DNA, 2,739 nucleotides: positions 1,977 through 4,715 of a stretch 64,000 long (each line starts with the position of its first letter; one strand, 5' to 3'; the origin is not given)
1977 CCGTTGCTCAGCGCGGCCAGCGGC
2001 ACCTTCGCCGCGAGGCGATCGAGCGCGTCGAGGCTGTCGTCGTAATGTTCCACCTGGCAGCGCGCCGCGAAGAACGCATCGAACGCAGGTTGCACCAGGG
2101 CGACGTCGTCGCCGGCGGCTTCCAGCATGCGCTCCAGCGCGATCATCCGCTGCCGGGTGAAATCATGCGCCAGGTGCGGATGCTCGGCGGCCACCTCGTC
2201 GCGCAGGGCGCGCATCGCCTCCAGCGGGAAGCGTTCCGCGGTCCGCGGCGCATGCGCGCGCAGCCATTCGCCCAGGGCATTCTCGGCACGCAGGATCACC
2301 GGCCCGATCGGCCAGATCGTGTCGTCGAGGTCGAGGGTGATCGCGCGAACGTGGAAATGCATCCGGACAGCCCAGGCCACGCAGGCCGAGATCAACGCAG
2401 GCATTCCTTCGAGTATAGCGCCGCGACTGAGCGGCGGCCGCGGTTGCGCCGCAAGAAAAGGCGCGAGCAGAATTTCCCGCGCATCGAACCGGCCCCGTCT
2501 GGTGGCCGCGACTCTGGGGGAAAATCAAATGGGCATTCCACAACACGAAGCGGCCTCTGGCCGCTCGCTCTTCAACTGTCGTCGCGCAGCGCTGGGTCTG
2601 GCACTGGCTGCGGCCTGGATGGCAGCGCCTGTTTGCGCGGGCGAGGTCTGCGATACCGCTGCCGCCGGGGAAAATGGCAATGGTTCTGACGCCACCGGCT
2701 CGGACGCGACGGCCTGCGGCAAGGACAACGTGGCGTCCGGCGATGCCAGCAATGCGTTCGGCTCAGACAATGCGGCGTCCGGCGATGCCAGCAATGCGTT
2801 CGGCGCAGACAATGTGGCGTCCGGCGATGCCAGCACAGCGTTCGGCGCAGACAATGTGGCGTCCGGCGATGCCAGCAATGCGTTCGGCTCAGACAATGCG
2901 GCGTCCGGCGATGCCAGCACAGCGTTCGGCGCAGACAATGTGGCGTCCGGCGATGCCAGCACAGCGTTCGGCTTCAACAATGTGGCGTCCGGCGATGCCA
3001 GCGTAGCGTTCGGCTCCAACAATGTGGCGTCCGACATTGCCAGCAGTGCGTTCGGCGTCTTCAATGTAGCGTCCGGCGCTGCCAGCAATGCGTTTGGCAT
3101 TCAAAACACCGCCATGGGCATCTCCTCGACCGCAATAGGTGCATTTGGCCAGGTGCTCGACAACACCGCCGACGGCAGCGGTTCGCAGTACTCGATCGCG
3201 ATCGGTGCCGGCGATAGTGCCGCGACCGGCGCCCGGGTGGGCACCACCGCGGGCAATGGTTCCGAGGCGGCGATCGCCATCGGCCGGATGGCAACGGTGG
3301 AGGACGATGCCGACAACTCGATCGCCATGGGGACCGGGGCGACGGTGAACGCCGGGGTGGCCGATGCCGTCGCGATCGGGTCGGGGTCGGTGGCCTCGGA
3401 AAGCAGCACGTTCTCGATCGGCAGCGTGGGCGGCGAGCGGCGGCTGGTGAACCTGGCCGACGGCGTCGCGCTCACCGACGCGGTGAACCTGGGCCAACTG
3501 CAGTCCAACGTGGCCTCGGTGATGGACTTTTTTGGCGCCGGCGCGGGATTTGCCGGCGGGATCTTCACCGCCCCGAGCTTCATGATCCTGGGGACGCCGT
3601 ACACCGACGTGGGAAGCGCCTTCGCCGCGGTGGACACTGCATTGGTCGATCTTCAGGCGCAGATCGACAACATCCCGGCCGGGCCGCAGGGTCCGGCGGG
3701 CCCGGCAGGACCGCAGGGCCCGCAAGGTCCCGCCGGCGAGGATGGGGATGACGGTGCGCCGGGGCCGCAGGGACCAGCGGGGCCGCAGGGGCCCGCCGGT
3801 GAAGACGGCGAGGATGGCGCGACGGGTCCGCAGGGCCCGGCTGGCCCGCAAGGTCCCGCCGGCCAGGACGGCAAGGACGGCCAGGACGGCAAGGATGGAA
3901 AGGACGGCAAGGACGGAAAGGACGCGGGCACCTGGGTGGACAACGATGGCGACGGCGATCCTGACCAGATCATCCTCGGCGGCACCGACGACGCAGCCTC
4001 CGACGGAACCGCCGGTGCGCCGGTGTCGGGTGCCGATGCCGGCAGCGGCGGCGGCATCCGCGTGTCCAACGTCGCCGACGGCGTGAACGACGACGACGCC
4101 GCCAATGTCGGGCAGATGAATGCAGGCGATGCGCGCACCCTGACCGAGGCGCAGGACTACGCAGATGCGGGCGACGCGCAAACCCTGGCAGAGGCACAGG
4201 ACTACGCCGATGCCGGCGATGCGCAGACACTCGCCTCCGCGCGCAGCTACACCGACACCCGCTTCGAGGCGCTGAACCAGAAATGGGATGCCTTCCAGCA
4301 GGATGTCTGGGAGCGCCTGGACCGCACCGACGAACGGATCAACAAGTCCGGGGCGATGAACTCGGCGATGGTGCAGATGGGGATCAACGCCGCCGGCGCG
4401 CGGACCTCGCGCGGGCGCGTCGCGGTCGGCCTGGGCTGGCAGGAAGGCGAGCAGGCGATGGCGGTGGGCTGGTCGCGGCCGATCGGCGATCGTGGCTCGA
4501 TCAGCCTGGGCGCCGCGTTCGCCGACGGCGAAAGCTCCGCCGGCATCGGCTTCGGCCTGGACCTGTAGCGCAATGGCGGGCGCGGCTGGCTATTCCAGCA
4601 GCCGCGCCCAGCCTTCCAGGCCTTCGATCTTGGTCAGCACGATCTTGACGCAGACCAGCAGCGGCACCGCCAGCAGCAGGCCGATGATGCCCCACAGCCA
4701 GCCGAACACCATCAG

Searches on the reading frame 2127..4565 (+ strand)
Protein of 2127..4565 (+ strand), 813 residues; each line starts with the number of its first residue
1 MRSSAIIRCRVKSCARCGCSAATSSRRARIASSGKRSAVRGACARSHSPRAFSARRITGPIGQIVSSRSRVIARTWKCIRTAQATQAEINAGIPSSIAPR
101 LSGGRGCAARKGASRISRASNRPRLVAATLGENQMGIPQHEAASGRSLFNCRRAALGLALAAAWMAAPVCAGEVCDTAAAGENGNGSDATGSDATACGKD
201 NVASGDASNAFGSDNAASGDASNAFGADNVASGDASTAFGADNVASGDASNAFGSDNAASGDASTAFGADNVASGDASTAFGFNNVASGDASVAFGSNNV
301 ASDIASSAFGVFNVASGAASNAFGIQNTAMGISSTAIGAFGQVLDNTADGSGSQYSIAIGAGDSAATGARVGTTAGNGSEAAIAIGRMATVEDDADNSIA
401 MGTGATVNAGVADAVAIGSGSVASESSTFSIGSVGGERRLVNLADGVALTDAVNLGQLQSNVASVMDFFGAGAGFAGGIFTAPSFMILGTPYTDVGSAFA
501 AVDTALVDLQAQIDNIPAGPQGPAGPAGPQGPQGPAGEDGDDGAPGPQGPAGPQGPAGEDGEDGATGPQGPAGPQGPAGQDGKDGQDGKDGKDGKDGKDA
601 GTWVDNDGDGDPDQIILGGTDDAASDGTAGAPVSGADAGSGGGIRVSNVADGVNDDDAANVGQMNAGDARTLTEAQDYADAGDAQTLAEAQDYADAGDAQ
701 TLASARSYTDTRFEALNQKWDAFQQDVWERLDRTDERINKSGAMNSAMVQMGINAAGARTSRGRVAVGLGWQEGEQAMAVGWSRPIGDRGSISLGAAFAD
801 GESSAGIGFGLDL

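Call 91: search_protein_families(library=pfam, proteins=[window:2127-4565:+], max_evalue=0.00001)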
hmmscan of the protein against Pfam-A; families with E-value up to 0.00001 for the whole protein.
window:2127-4565:+ (813 aa): 5 families
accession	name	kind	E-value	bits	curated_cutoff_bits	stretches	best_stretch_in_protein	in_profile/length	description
PF01391.23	Collagen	-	3e-14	53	27.2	2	543-598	1-56/60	Collagen triple helix repeat (20 copies)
PF05658.19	YadA_head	-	3.2e-13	50.1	25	1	273-298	1-26/27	YadA head domain repeat (2 copies)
PF05662.19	YadA_stalk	-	2.8e-09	37.6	28.4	1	439-465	1-27/43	Coiled stalk of trimeric autotransporter adhesin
PF21300.2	LbR_Ice_bind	-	3.6e-09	37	30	1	195-282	8-97/97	Grass antifreeze beta roll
PF03895.21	YadA_anchor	-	7.3e-07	29.6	22.7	1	761-811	7-58/60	YadA-like membrane anchor domain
